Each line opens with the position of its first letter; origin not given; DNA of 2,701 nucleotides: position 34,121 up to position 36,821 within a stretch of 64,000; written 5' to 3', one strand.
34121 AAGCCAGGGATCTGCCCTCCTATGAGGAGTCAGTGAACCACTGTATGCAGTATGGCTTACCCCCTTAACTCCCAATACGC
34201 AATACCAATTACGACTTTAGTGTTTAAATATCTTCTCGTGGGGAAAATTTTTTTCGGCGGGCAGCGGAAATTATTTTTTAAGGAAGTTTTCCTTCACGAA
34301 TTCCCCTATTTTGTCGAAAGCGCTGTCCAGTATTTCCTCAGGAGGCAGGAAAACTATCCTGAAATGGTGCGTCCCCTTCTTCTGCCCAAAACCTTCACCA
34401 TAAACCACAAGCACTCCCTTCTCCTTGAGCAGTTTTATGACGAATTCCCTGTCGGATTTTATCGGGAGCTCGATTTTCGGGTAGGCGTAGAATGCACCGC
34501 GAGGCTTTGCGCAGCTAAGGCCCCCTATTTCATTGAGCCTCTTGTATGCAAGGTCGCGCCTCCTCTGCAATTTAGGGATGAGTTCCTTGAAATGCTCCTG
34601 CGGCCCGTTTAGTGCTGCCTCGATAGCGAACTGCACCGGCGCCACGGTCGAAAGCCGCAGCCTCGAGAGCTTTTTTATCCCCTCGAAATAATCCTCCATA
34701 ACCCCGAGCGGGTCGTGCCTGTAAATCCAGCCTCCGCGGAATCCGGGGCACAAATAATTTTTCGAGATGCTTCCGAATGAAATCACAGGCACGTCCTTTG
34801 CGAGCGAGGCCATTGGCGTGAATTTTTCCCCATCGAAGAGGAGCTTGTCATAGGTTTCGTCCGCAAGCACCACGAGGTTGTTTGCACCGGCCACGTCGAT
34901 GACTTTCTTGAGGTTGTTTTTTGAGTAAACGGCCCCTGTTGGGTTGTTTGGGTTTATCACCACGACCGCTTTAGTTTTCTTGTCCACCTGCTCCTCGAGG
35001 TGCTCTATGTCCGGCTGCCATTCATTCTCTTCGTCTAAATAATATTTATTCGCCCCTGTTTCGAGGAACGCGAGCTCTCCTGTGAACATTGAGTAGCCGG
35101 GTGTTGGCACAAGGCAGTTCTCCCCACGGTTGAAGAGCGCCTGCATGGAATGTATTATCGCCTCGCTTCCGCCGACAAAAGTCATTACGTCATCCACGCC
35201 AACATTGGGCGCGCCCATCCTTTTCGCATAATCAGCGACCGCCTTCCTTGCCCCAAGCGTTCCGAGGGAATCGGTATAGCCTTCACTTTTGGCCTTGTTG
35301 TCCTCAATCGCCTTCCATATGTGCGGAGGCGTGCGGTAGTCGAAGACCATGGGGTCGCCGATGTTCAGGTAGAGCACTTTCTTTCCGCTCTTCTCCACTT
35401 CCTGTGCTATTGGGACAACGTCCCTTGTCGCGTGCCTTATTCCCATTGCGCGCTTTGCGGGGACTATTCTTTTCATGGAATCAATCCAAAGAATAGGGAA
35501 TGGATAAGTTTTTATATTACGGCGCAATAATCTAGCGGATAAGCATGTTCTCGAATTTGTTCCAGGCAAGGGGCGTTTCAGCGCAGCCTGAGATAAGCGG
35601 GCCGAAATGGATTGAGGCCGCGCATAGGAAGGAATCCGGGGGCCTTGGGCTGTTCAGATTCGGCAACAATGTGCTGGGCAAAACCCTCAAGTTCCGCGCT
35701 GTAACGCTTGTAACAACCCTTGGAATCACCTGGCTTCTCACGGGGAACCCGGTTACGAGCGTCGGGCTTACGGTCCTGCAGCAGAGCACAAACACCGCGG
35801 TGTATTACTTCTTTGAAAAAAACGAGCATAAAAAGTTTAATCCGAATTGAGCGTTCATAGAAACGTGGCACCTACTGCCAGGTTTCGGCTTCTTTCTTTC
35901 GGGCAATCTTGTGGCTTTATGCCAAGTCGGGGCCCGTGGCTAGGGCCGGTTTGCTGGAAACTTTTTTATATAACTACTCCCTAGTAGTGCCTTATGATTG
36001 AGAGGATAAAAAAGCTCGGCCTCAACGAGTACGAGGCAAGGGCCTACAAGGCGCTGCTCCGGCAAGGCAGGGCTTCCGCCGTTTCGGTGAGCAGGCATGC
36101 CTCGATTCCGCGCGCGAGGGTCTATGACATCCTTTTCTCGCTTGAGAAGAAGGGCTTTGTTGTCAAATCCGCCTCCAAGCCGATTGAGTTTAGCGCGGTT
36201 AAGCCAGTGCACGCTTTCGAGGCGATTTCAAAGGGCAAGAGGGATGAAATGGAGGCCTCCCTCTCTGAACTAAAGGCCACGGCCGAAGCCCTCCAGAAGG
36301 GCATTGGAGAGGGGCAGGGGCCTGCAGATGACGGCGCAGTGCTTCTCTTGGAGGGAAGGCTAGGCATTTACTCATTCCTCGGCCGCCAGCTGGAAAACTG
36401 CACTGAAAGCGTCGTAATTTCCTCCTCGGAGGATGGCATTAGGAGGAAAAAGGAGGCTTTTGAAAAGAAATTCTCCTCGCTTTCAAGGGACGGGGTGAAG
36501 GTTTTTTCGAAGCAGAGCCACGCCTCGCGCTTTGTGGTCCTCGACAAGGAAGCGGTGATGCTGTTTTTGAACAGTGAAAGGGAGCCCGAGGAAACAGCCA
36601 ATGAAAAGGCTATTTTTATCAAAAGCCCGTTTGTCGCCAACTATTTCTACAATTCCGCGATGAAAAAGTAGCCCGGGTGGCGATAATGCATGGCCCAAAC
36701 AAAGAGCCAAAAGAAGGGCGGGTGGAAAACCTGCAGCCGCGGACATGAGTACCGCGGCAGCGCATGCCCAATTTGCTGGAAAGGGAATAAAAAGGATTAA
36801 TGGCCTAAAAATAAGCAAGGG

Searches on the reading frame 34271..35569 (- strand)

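Call 9: search_protein_families(library=pfam, proteins=[window:34271-35569:-], max_evalue=0.001)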
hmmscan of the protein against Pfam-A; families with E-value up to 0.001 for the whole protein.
window:34271-35569:- (432 aa): 5 families
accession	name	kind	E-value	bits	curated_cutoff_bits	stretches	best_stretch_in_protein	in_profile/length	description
PF00155.27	Aminotran_1_2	-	4.8e-60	204.1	19.7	1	64-413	2-354/361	Aminotransferase class I and II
PF01041.23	DegT_DnrJ_EryC1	-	4.9e-06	26.4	19.8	1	123-237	37-145/360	DegT/DnrJ/EryC1/StrS aminotransferase family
PF01053.26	Cys_Met_Meta_PP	-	7.2e-05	21.9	27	1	127-240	69-176/381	Cys/Met metabolism PLP-dependent enzyme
PF01212.27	Beta_elim_lyase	-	0.00014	21.7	27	1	123-237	45-168/288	Beta-eliminating lyase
PF12897.13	Asp_aminotransf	-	0.00034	20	27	1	151-386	126-366/421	Aspartate amino-transferase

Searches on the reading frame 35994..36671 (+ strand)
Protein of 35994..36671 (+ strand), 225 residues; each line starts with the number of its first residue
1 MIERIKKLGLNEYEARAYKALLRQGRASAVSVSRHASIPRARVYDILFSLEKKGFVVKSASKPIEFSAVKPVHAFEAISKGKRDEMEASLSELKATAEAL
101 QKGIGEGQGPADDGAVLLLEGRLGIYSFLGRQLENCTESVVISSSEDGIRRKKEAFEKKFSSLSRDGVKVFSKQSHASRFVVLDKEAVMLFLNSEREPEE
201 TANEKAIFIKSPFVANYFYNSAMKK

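Call 9: search_protein_families(library=pfam, proteins=[window:35994-36671:+], max_evalue=0.001)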
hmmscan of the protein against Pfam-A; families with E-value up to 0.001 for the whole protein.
window:35994-36671:+ (225 aa): 1 family
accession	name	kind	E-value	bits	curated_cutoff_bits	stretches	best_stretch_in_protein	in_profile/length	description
PF01978.25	TrmB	-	3.3e-21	75.4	25.6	1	6-71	2-67/68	Sugar-specific transcriptional regulator TrmB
